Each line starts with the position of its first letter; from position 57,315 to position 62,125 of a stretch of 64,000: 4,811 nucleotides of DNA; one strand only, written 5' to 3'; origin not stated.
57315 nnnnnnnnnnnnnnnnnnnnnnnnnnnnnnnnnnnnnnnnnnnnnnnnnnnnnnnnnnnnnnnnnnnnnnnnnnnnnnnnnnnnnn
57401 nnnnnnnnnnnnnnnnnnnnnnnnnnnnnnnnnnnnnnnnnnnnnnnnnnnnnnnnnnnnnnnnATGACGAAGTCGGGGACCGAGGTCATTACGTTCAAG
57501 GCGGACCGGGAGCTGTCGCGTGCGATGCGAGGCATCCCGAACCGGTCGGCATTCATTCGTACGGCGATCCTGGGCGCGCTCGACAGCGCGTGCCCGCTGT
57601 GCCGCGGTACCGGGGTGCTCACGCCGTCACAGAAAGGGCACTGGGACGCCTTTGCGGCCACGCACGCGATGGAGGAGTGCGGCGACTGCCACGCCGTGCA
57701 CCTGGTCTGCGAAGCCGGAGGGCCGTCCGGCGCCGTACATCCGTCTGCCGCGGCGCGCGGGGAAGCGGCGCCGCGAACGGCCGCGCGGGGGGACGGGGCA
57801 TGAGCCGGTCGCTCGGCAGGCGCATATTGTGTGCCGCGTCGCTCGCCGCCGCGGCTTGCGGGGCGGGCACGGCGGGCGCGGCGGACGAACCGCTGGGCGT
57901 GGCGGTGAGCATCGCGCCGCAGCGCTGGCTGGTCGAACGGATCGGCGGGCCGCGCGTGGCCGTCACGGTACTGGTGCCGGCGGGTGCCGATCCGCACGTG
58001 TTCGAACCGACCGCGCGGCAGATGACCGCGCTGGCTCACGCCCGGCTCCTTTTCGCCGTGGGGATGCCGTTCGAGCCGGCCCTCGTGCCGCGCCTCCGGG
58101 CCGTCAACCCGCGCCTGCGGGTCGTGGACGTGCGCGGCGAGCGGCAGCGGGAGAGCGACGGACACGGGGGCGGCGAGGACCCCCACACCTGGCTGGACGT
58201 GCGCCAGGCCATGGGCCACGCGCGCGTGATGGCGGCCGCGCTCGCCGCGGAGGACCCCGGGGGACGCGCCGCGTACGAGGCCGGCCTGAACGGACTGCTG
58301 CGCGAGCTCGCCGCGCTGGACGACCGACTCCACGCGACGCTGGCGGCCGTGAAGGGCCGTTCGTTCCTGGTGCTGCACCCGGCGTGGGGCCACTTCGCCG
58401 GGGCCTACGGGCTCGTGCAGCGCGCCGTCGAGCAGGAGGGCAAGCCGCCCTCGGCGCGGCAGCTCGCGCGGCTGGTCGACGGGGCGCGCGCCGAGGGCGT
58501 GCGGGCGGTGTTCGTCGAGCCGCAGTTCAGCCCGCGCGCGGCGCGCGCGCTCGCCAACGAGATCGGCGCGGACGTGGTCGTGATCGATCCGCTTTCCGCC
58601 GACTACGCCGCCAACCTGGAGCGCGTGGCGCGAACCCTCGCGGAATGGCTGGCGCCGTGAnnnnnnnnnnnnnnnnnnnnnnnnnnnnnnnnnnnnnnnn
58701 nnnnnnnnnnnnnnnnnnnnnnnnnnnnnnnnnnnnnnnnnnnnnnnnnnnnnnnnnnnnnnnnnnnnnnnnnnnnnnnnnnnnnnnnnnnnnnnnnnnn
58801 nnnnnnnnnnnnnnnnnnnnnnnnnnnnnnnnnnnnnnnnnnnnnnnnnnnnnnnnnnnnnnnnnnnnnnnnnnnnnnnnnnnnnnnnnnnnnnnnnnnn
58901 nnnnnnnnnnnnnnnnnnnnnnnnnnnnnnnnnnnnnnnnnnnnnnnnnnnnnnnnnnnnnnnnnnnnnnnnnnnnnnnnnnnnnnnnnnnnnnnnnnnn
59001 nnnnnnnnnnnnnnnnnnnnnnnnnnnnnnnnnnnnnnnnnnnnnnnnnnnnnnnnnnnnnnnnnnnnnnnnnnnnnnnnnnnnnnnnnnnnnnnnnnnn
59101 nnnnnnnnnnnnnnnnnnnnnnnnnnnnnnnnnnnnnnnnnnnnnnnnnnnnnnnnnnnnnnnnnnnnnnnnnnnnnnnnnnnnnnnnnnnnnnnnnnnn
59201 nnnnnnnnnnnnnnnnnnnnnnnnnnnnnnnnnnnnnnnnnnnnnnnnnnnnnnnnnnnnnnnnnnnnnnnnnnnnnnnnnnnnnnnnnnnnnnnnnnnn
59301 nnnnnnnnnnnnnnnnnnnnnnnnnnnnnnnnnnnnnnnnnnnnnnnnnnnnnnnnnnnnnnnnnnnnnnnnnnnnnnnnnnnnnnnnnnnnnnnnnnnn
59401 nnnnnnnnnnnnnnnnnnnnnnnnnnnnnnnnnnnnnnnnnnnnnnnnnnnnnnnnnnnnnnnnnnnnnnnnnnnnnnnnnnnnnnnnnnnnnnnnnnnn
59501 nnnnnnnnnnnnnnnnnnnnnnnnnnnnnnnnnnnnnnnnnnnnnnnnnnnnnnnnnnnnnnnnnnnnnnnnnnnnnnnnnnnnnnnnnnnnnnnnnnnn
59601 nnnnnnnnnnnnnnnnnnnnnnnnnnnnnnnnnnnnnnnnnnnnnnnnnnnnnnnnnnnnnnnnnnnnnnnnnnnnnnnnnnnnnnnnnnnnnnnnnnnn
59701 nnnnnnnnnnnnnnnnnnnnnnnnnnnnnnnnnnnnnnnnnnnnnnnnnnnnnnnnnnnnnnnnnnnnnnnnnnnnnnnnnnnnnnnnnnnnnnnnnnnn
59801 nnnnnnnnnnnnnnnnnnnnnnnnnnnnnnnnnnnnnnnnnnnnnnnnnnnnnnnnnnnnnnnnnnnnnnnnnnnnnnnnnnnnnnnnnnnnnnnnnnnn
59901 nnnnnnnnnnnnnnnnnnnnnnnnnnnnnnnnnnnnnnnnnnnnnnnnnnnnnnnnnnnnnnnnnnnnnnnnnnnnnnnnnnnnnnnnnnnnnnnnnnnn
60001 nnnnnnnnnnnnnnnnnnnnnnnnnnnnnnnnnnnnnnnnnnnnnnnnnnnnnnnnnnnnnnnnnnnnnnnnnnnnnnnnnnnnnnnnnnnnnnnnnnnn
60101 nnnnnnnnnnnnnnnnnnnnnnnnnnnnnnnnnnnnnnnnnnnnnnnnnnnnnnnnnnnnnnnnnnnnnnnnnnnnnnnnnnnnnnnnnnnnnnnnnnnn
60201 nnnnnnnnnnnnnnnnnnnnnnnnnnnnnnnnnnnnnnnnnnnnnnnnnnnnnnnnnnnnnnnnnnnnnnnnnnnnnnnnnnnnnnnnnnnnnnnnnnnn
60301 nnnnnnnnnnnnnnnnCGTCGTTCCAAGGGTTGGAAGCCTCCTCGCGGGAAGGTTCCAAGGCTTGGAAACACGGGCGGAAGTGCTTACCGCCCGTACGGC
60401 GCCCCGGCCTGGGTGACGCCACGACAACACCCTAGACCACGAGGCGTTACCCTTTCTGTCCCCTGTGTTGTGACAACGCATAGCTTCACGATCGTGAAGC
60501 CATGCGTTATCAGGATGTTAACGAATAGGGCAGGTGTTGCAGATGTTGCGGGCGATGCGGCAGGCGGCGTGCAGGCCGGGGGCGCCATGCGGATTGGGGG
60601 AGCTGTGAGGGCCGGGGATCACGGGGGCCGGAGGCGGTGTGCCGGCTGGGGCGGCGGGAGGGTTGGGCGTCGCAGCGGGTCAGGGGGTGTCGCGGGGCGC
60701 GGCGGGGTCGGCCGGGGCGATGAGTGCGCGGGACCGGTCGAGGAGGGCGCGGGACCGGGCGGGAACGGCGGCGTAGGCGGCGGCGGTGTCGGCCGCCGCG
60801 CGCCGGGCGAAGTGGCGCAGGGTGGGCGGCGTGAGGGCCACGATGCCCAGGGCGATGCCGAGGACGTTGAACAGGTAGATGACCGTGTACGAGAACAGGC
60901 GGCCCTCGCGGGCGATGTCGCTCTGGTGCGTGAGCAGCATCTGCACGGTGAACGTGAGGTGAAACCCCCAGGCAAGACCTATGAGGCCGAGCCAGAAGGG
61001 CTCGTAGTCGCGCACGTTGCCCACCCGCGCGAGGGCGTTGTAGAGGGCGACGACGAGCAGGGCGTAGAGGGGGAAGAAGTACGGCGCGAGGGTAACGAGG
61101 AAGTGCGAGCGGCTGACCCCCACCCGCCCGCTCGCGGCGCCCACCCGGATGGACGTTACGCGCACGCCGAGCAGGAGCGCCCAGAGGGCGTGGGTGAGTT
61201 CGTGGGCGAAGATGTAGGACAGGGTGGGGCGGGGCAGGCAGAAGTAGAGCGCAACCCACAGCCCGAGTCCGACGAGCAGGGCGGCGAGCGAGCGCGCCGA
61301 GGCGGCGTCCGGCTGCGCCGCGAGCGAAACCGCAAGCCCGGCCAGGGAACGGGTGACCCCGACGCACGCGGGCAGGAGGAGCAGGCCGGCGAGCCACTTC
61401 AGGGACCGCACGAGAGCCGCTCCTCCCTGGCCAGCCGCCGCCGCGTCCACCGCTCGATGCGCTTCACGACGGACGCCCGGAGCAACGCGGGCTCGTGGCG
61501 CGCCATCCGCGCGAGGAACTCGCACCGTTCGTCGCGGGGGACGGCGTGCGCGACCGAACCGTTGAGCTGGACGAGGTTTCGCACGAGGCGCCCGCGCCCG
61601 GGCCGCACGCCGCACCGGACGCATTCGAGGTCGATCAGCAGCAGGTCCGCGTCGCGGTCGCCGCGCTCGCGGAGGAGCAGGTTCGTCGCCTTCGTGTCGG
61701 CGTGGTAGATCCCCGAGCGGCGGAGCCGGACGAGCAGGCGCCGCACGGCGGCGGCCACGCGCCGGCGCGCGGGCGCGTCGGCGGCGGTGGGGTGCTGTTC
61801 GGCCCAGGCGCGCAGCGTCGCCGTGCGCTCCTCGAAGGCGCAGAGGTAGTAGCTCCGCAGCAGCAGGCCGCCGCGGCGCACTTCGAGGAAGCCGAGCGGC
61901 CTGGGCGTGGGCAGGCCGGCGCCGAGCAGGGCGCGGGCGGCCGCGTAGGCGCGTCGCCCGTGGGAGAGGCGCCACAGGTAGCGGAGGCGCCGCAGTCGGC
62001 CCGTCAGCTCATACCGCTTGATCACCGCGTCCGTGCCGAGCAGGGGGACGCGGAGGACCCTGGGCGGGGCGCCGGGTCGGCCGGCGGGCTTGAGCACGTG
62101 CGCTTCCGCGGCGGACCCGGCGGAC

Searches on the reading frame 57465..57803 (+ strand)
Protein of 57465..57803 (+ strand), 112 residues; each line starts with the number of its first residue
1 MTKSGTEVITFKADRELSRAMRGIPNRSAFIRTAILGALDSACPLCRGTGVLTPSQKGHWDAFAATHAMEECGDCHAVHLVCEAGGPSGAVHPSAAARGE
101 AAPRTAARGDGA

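Call 6: search_protein_families(library=pfam, proteins=[window:57465-57803:+], max_evalue=0.01)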
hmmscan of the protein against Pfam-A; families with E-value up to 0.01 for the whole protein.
window:57465-57803:+ (112 aa): 1 family
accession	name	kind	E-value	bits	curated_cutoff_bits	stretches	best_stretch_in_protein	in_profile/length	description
PF14354.12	Lar_restr_allev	-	0.0041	17.8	28.6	1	42-85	5-34/58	Restriction alleviation protein Lar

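Call 7: search_protein_families(library=ncbifam, proteins=[window:57465-57803:+], max_evalue=0.01)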
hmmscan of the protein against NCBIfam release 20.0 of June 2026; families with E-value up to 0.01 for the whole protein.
window:57465-57803:+ (112 aa): 1 family
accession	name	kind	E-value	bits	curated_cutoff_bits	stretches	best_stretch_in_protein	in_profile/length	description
NF053762.1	aCcr1_fam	equivalog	0.003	17.4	60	0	8-36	2-35/38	aCcr1 family cell cycle regulator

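Call 51: find_homologous_proteins(query=window:57465-57803:+, max_evalue=0.00001)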
Query window:57465-57803:+ (112 aa): 124 proteins with E <= 0.00001 among 145 candidates; the best 120 are listed.
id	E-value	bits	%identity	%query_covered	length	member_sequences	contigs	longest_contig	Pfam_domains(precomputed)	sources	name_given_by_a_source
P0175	3.6e-68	245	100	100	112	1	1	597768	-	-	-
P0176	1.5e-36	143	71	71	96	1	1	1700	-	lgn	-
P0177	1.1e-34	137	70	74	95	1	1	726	-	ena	-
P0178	6.2e-34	134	73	71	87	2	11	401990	-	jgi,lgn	jgi:hypothetical protein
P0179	7.7e-34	134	68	76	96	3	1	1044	-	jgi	jgi:hypothetical protein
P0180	8.1e-34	134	62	88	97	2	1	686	-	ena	-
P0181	1.0e-33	134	73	75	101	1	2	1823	-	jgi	jgi:hypothetical protein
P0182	1.1e-33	134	67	75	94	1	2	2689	-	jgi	jgi:hypothetical protein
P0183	1.1e-33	134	65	85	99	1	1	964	-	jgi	jgi:hypothetical protein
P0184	1.4e-33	133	74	68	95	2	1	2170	-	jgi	jgi:hypothetical protein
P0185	1.9e-33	133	68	72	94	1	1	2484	-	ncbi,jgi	-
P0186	2.4e-33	133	69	77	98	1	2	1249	-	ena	-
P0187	2.7e-33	132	75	71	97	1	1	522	-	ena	-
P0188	3.2e-33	132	75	68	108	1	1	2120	-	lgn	-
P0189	3.8e-33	132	69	74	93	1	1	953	-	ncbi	-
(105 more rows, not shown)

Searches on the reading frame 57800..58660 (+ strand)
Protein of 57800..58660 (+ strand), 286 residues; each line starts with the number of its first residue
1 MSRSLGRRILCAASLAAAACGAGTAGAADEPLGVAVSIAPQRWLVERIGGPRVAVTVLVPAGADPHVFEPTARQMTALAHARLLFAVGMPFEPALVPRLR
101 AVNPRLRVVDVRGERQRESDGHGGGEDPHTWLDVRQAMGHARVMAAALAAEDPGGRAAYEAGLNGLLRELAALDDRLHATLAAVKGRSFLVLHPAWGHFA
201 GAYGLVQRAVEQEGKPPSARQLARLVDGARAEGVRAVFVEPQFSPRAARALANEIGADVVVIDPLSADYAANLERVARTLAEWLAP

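Call 6: search_protein_families(library=pfam, proteins=[window:57800-58660:+], max_evalue=0.01)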
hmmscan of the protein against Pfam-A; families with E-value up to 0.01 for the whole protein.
window:57800-58660:+ (286 aa): 2 families
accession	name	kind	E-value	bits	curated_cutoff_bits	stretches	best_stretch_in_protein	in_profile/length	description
PF01297.22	ZnuA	-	1.4e-62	212.1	29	1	34-282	1-262/263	Zinc-uptake complex component A periplasmic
PF00501.34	AMP-binding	-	0.0095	15.2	29.9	0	44-109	248-316/384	AMP-binding enzyme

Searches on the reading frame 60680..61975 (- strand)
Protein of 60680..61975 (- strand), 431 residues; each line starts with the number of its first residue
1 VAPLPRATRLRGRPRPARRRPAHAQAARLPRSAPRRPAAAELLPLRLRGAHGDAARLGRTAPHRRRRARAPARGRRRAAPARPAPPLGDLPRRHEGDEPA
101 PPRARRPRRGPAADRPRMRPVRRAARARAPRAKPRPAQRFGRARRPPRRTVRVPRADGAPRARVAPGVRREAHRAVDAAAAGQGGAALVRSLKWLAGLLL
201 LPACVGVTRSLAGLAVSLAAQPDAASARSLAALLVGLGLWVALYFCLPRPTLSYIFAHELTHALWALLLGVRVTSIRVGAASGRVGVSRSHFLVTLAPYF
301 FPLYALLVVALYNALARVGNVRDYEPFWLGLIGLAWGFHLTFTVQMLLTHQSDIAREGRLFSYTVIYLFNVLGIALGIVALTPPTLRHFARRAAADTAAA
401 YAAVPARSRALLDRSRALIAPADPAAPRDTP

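Call 52: search_protein_families(library=pfam, proteins=[window:60680-61975:-], max_evalue=0.001)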
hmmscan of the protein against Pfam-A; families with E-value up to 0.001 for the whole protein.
window:60680-61975:- (431 aa): 1 family
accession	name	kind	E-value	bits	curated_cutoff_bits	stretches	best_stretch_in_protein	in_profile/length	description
PF13398.12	Peptidase_M50B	-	4.6e-05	23.6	26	1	243-312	13-88/201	Peptidase M50B-like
